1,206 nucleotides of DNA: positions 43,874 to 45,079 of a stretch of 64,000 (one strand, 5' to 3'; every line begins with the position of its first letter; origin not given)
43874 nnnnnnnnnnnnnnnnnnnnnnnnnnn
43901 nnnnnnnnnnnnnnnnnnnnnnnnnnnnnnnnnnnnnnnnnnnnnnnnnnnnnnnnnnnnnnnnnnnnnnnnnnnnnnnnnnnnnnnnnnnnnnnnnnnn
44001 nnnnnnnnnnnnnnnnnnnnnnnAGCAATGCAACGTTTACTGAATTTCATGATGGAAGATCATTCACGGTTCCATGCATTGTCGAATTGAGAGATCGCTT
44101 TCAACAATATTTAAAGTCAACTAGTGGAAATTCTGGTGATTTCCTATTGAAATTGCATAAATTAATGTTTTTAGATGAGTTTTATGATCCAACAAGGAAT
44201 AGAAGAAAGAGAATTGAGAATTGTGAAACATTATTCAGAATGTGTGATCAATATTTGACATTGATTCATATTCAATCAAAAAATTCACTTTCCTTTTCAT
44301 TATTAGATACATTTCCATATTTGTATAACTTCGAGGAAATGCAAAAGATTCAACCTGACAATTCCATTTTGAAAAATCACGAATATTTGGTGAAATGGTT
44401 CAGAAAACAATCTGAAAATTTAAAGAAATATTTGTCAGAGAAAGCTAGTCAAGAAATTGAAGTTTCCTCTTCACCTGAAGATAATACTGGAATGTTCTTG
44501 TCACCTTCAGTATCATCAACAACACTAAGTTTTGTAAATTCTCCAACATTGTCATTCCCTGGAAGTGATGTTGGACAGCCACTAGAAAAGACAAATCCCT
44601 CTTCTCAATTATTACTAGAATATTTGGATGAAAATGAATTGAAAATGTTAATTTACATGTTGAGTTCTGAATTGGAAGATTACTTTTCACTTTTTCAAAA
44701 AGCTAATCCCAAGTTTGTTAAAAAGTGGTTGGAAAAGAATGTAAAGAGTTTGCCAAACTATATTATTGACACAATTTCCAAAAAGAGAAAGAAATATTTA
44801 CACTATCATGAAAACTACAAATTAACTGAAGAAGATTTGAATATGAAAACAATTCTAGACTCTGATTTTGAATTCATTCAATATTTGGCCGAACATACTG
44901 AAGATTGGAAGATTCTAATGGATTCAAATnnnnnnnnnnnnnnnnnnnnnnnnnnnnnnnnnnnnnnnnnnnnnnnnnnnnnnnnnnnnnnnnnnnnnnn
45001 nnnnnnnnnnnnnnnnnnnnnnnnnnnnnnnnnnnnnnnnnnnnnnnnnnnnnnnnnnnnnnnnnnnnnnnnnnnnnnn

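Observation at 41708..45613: Tandem pair of novel genes with mosaic near-identical conversion tracts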

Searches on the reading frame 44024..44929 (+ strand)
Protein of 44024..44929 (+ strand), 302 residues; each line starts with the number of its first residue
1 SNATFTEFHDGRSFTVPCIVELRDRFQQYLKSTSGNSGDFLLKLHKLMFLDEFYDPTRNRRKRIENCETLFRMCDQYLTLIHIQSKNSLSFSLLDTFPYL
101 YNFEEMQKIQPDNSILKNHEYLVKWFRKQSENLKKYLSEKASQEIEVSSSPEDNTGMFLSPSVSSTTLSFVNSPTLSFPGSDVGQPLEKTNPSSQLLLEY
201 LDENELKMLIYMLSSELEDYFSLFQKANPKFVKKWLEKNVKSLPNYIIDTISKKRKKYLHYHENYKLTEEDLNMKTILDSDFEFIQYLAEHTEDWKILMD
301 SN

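Call 51: predict_structure(alignment_id=A4)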
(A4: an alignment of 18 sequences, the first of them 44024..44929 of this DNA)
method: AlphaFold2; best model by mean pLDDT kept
length: 302 residues; sequences in the alignment: 18
mean_pLDDT: 74.3   pTM: 0.69
mean pLDDT of the five models: 74.3, 74.1, 74.0, 73.1, 72.2
residues with pLDDT >= 90: 92; 70-90: 97; 50-70: 58; < 50: 55
segments of 3 or more residues with pLDDT < 50: 1-14, 154-158, 162-191, 299-302
pLDDT, mean of each block of 10 residues (from residue 1): 39 65 93 84 92 88 90 93 78 80 91 86 95 91 71 48 41 39 40 55 86 91 91 92 86 82 66 63 66 53 40
secondary structure, 60 per line:
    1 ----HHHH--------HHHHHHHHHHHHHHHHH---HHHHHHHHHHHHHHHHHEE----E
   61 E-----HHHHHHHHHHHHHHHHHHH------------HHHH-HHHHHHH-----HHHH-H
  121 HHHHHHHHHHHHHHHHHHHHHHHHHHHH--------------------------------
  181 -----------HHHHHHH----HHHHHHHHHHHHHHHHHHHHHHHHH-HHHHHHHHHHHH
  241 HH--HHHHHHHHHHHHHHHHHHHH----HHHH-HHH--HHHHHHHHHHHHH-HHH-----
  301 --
elements in order: H5-8 H17-33 H37-53 H67-85 H98-101 H103-109 H115-118 H120-148 H192-198 H203-227 H229-242 H245-264 H269-272 H279-291

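Call 62: fold_search(model_id=the predicted structure, library=pdb)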
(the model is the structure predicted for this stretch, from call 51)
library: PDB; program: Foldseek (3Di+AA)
matches with E <= 10: 16; with E <= 0.001: 0
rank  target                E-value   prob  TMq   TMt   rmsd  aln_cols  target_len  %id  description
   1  5og9_A                1.5e+00  0.08  0.13  0.09  19.8       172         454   13  The BM3 mutant WIFI-WC heme domain in complex with testosterone (released 2018-08-01)
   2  8to0_AD               1.9e+00  0.07  0.19  0.18  35.8       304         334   17  48-nm repeating structure of doublets from mouse sperm flagella (released 2023-11-01)
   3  5og9_B                4.5e+00  0.03  0.12  0.09  20.6       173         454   12  The BM3 mutant WIFI-WC heme domain in complex with testosterone (released 2018-08-01)
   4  4wg2_C                5.3e+00  0.04  0.13  0.10  18.6       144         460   12  P411BM3-CIS T438S I263F regioselective C-H amination catalyst (released 2014-11-05)
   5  4nqi_A                5.6e+00  0.02  0.12  0.16  32.1       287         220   11  Structure of the N-terminal I-BAR domain (1-259) of D.Discoideum IBARa (released 2014-02-05)
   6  8wqf_F                6.2e+00  0.03  0.12  0.13  11.3       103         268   16  cryo-EM structure of CUL2-RBX1-ELOB-ELOC-FEM1B bound with the C-degron of CUX1 (conformation 2) (released 2024-04-03)
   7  7ung_A3               6.9e+00  0.02  0.18  0.16  31.6       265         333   16  48-nm repeat of the human respiratory doublet microtubule (released 2022-10-05)
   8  7rro_C1               7.7e+00  0.01  0.15  0.14  39.4       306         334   16  Structure of the 48-nm repeat doublet microtubule from bovine tracheal cilia (released 2021-10-27)
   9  9cpb_5W               7.7e+00  0.01  0.13  0.10  35.9       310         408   10  Atomic model of bovine Fallopian tube cilia doublet microtubule (48-nm periodicity) (released 2024-10-30)
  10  9cpc_3E               7.7e+00  0.01  0.13  0.10  47.6       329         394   12  Atomic model of porcine brain ventricles cilia doublet microtubule (48-nm periodicity) (released 2024-10-23)
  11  8to0_L                8.1e+00  0.02  0.16  0.15  36.9       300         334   14  48-nm repeating structure of doublets from mouse sperm flagella (released 2023-11-01)
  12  3m9u_C                8.6e+00  0.02  0.10  0.11  10.3        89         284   10  Crystal structure of geranylgeranyl pyrophosphate synthase from lactobacillus brevis atcc 367 (released 2010-04-07)
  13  7ung_B1               8.6e+00  0.02  0.16  0.13  41.9       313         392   13  48-nm repeat of the human respiratory doublet microtubule (released 2022-10-05)
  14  9v4h_A                8.6e+00  0.01  0.07  0.07  14.4       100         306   13  Prenyltransferase Ord1 Q216A-FSPP (released 2025-10-01)
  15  8to0_K                9.0e+00  0.01  0.14  0.12  43.9       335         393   13  48-nm repeating structure of doublets from mouse sperm flagella (released 2023-11-01)
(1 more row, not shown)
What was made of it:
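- On RGS domain: Foldseek finds nothing (call 62).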
